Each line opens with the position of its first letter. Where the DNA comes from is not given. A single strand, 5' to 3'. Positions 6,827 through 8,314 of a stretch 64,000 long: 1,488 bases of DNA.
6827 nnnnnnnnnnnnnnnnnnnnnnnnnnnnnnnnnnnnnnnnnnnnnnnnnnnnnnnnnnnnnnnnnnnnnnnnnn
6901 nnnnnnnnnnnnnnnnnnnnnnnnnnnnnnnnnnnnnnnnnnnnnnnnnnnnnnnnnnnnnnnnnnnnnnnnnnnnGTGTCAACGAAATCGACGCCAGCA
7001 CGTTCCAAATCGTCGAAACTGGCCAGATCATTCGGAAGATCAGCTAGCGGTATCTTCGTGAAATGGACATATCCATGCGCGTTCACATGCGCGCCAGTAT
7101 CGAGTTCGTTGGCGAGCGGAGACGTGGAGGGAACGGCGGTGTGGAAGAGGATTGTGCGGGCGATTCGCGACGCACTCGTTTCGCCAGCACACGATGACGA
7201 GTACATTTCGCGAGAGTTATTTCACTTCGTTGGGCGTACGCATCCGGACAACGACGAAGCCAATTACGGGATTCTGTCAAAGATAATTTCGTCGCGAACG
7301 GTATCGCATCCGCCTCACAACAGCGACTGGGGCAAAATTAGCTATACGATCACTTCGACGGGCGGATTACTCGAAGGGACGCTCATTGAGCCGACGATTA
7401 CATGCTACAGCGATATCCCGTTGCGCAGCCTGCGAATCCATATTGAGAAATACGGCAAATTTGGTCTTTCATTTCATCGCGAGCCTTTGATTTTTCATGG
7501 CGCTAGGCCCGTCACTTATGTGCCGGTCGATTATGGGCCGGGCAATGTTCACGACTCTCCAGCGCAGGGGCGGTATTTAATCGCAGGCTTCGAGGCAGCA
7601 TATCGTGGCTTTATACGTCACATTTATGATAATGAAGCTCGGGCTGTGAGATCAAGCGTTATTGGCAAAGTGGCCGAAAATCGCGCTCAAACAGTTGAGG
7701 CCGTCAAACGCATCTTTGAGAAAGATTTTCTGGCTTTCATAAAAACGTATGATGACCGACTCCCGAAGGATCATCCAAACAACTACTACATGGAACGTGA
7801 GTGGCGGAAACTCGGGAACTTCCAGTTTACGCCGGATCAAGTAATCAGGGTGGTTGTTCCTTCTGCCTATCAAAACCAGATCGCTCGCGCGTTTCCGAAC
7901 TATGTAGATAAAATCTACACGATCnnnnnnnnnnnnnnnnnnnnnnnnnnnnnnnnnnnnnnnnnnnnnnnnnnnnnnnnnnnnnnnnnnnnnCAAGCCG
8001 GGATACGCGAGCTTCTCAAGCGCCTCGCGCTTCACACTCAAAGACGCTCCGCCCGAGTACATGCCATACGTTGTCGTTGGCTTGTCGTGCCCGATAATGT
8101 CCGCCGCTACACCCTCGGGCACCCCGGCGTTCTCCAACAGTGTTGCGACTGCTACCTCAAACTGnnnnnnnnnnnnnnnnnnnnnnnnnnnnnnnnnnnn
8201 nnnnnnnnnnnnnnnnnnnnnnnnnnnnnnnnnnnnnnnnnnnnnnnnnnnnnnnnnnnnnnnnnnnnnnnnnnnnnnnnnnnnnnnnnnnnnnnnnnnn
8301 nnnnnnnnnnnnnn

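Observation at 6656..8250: One-gene, AT-rich integrative islet at tRNA-Ser(UGA), bounded by a 16-bp direct repeat of the tRNA 3' end and carrying an uncharacterised 30-kDa cytoplasmic protein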

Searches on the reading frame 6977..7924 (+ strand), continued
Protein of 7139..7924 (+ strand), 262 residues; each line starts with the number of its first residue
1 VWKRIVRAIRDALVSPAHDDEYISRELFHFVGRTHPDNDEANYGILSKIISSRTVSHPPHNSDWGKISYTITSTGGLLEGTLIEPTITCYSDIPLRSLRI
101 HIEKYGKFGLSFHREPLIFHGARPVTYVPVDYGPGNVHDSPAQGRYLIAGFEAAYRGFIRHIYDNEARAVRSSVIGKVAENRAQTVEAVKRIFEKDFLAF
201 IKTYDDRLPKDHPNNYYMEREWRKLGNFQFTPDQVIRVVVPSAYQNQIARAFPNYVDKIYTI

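Call 41: fold_search(model_id=the predicted structure, library=pdb)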
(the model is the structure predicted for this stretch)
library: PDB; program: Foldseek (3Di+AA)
matches with E <= 10: 118; with E <= 0.001: 0
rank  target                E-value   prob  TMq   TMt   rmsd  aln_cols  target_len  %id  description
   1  7b7h                  1.9e-01  0.02  0.06  0.06  16.1       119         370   14  The glucuronoyl esterase OtCE15A R268A variant from Opitutus terrae in complex with, and covalently linked to, D-glucuro (released 2022-01-12)
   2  9h0h_A                2.3e-01  0.04  0.10  0.13  14.1       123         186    6  X-RAY CRYSTAL STRUCTURE OF THE CsPYL1-OPABACTIN-HAB1 TERNARY COMPLEX (released 2025-08-20)
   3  6szo                  2.3e-01  0.02  0.07  0.06  15.6       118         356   12  The glucuronoyl esterase OtCE15A S267A variant from Opitutus terrae in complex with D-galacturonate (released 2019-11-27)
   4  6syu_A                2.9e-01  0.03  0.08  0.05  16.7       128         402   13  The wild type glucuronoyl esterase OtCE15A from Opitutus terrae in complex with xylobiose (released 2019-11-27)
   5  6grw                  3.8e-01  0.03  0.08  0.05  16.7       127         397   12  Glucuronoyl Esterase from Opitutus terrae (Au derivative) (released 2018-08-15)
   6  7xn4_B                4.0e-01  0.13  0.27  0.18  14.6       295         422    8  Cryo-EM structure of CopC-CaM-caspase-3 with NAD+ (released 2022-12-14)
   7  3k3k_B                4.3e-01  0.04  0.12  0.15  16.6       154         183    8  Crystal structure of dimeric abscisic acid (ABA) receptor pyrabactin resistance 1 (PYR1) with ABA-bound closed-lid and (released 2009-11-17)
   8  8aya_A                6.5e-01  0.02  0.10  0.12  13.9       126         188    5  X-RAY CRYSTAL STRUCTURE OF THE CsPYL1-A10-HAB1 TERNARY COMPLEX (released 2023-03-22)
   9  6sz4                  6.5e-01  0.02  0.07  0.05  15.1       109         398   13  The glucuronoyl esterase OtCE15A H408A variant from Opitutus terrae in complex with, and covalently linked to, D-glucuro (released 2019-11-27)
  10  1s21                  6.9e-01  0.12  0.17  0.26   8.2       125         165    6  Crystal Structure of AvrPphF ORF2, A Type III Effector from P. syringae (released 2004-09-14)
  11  3ab2_D                1.1e+00  0.04  0.14  0.21  14.9       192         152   11  Crystal structure of aspartate kinase from Corynebacterium glutamicum in complex with threonine (released 2010-06-23)
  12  7avw_A                1.2e+00  0.01  0.10  0.12  12.9       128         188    6  X-RAY CRYSTAL STRUCTURE OF THE CsPYL1-iSB07-HAB1 TERNARY COMPLEX (released 2023-01-18)
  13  6gry                  1.3e+00  0.01  0.10  0.08  19.7       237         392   12  Glucuronoyl Esterase from Solibacter usitatus. (released 2018-08-15)
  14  3jrs_A                1.4e+00  0.02  0.11  0.14  12.7       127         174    5  Crystal structure of (+)-ABA-bound PYL1 (released 2009-11-03)
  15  5ur5                  1.5e+00  0.02  0.11  0.14  16.6       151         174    7  PYR1 bound to the rationally designed agonist 4m (released 2017-11-29)
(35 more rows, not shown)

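Call 60: search_dna_similar(query=window:7139-7924:+, collection=phages, mode=protein, max_evalue=0.001, max_rows=15)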
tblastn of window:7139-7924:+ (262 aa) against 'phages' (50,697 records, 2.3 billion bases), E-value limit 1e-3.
No match.

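Call 61: search_dna_similar(query=window:7139-7924:+, collection=plasmids, mode=protein, max_evalue=0.001, max_rows=20)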
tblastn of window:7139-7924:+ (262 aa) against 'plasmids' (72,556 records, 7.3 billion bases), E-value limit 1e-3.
No match.

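Call 82: find_related_loci(query=A2, collection=viral_contigs, flank=5000)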
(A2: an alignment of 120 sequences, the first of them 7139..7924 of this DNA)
Query A2 (262 aa) in viral_contigs; peptide patterns used: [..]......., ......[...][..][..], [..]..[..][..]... (x = any residue, [..] = any of these).
147 stretches matched a pattern; 14 encode a relative of the query (tblastn E <= 1e-3); 13 distinct loci.
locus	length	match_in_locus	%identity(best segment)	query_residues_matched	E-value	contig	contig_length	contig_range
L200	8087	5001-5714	38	22-262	3e-50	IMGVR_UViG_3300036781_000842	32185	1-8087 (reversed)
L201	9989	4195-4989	29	21-262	8e-32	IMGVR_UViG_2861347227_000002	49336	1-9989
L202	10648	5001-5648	26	24-259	3e-10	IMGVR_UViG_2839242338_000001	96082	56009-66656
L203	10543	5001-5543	24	13-228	7e-10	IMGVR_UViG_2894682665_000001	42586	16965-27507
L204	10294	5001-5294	29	23-135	7e-8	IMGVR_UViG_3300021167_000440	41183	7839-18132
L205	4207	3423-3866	24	87-251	2e-7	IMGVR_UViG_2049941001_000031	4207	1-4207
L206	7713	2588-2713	36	86-127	4e-6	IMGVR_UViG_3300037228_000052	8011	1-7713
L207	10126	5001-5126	33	87-128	1e-5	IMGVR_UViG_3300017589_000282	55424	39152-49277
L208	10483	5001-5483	26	75-232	3e-5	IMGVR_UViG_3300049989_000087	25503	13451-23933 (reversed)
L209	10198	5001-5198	28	87-157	2e-5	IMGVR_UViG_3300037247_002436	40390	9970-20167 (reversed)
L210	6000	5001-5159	32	80-131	3e-5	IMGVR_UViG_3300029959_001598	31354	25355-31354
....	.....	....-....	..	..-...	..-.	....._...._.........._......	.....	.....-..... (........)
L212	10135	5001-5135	31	87-131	6e-5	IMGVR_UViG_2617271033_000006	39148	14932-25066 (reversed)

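Call 84: fold_search(model_id=the predicted structure, library=viral)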
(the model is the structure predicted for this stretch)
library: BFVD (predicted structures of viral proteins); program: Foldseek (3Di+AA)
matches with E <= 10: 109; with E <= 0.001: 0
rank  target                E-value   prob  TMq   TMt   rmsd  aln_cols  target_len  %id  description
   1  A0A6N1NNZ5            1.4e-02  0.94  0.34  0.48  11.6       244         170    9  Uncharacterized protein [Tupanvirus soda lake]
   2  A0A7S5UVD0            3.9e-02  0.21  0.20  0.30  19.8       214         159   12  (no name in the UniProt tables at hand)
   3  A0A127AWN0            6.3e-02  0.16  0.19  0.24  16.9       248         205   10  Uncharacterized protein [Bacillus phage SP-15]
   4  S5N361                2.3e-01  0.06  0.12  0.08  25.6       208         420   12  J-domain protein [Hemileuca sp. nucleopolyhedrovirus]
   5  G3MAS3                3.5e-01  0.33  0.29  0.45  10.4       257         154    7  Gp532 [Bacillus phage G]
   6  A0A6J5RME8            4.0e-01  0.02  0.11  0.05  21.9       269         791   12  Uncharacterized protein [uncultured Caudovirales phage]
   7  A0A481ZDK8            4.8e-01  0.47  0.35  0.36  10.3       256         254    9  Uncharacterized protein [Pithovirus LCPAC406]
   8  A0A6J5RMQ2            6.5e-01  0.04  0.10  0.18  10.0        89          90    8  Uncharacterized protein [uncultured Caudovirales phage]
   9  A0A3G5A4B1            6.5e-01  0.03  0.13  0.07  20.5       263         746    9  tRNA 4-thiouridine(8) synthase (Fragment) [Harvfovirus sp.]
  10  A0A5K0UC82            8.8e-01  0.02  0.08  0.14  17.7       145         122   11  GNAT family N-acetyltransferase [Yasminevirus sp. GU-2018]
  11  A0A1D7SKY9            9.4e-01  0.02  0.11  0.11  30.5       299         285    9  Capsid protein [Cyanophage S-RIM14]
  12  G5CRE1                1.1e+00  0.03  0.15  0.10  20.4       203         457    8  Ankyrin repeat protein [Megavirus chiliensis]
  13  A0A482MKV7            1.1e+00  0.02  0.07  0.13  15.5       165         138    6  Uncharacterized protein [Burkholderia phage BcepSauron]
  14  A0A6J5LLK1            1.3e+00  0.01  0.11  0.14  22.5       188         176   10  Uncharacterized protein [uncultured Caudovirales phage]
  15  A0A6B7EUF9            1.7e+00  0.02  0.13  0.14  17.5       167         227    9  (no name in the UniProt tables at hand)
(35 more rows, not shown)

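Call 85: find_encoding_contigs(protein=P0039, flank=6000, max_places=4)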
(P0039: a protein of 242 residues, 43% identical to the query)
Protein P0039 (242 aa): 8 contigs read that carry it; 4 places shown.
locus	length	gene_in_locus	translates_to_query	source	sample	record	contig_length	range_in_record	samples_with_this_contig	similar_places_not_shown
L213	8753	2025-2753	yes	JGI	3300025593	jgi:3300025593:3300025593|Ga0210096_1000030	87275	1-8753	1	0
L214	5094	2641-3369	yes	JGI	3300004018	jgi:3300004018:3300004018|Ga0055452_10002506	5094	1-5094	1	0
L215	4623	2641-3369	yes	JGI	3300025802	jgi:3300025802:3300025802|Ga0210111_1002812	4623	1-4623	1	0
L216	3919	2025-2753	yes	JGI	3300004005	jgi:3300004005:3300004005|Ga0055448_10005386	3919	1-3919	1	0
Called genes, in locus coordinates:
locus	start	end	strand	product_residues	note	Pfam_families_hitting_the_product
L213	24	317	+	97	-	-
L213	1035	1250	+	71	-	PF15919:HicB_lk_antitox, PF15970:HicB-like_2 (weak), PF21748:UPF0150 (weak)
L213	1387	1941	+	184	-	-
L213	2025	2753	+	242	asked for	PF10899:AbiGi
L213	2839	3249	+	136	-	-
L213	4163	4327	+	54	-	-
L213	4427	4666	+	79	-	PF13711:DUF4160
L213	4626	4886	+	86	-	PF10387:DUF2442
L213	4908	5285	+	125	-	PF05368:NmrA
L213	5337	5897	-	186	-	PF00582:Usp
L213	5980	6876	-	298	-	PF01895:PhoU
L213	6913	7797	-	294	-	PF02463:SMC_N (faint), PF00005:ABC_tran, PF13304:AAA_21 (faint)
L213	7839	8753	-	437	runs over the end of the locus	PF11812:DUF3333, PF00528:BPD_transp_1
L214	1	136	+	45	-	?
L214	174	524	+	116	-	-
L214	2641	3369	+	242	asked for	PF10899:AbiGi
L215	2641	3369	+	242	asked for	PF10899:AbiGi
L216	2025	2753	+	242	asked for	PF10899:AbiGi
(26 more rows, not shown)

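Call 86: find_encoding_contigs(protein=P0027, flank=6000, max_places=2)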
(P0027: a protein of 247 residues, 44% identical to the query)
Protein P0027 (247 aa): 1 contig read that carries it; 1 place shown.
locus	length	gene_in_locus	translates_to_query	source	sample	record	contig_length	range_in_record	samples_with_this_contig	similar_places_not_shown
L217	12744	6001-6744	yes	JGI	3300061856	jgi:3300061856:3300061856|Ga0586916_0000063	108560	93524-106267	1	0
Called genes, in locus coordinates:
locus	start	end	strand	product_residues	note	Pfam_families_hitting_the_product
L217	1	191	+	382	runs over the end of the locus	PF00089:Trypsin, PF13365:Trypsin_2, PF14559:TPR_19, PF23914:TPR_CcmH_CycH, PF13424:TPR_12, PF13414:TPR_11, PF07719:TPR_2, PF13432:TPR_16, +20 more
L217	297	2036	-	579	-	PF00675:Peptidase_M16, PF05193:Peptidase_M16_C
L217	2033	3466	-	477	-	PF00675:Peptidase_M16, PF05193:Peptidase_M16_C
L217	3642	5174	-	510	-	PF04280:Tim44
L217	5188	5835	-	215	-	-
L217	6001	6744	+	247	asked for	PF10899:AbiGi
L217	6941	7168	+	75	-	PF04255:DUF433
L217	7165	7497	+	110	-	PF18480:DUF5615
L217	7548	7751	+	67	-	-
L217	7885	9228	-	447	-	PF01532:Glyco_hydro_47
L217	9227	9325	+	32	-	-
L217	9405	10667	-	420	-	-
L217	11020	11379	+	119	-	PF00076:RRM_1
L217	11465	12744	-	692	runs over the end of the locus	PF04389:Peptidase_M28, PF01546:Peptidase_M20, PF00595:PDZ (faint), PF04389:Peptidase_M28, PF13180:PDZ_2, PF17820:PDZ_6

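Call 87: search_protein_representatives(alignment_id=A2)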
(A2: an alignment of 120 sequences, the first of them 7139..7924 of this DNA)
Query: 120 sequences, 242 profile positions. Proteins with E-value up to 0.001 (for the whole library): 3033; up to 1e-10: 1149; up to 1e-30: 494. The best 150 are listed.
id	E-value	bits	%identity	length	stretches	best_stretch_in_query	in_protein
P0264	2.0e-93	328.8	-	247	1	2-241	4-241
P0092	2.9e-93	328.3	-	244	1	1-240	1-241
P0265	3.4e-91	321.5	-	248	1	2-242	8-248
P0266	2.8e-90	318.5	-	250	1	3-241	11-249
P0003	1.2e-89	316.4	-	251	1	3-241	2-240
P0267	3.8e-89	314.8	-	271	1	1-241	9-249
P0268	1.5e-88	312.9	-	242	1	7-242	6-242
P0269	6.2e-87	307.5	-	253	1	2-242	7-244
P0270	1.3e-86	306.5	-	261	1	3-240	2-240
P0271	1.9e-86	306.0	-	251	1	3-241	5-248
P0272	1.2e-85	303.3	-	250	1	2-240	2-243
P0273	1.5e-85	303.0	-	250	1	2-240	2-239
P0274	6.1e-85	301.0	-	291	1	3-240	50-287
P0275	8.0e-84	297.4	-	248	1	3-240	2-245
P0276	2.8e-83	295.6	-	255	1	3-241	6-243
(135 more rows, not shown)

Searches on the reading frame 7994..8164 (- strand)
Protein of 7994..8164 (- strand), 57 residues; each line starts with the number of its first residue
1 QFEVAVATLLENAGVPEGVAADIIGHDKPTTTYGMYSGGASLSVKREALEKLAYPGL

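Call 9: search_protein_families(library=pfam, proteins=[window:7994-8164:-], max_evalue=1)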
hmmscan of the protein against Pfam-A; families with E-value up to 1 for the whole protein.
seq(57 aa): 1 family
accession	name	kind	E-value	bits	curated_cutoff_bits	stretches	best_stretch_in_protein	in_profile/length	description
PF00589.27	Phage_integrase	-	0.35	11.1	27.1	1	5-36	135-165/172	Phage integrase family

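Call 11: search_protein_families(library=ncbifam, proteins=[window:7994-8164:-], max_evalue=1)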
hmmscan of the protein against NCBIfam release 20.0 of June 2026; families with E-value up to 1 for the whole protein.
seq(57 aa): 0 families

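Call 12: search_protein_families(library=phrogs, proteins=[window:7994-8164:-], max_evalue=1)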
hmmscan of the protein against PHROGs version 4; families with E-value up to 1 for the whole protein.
seq(57 aa): 2 families
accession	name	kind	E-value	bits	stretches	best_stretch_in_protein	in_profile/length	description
phrog_1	-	integration and excision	0.00062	20.1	1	7-53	403-448/611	integrase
phrog_7685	-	integration and excision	0.29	11.7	1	6-38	190-222/240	integrase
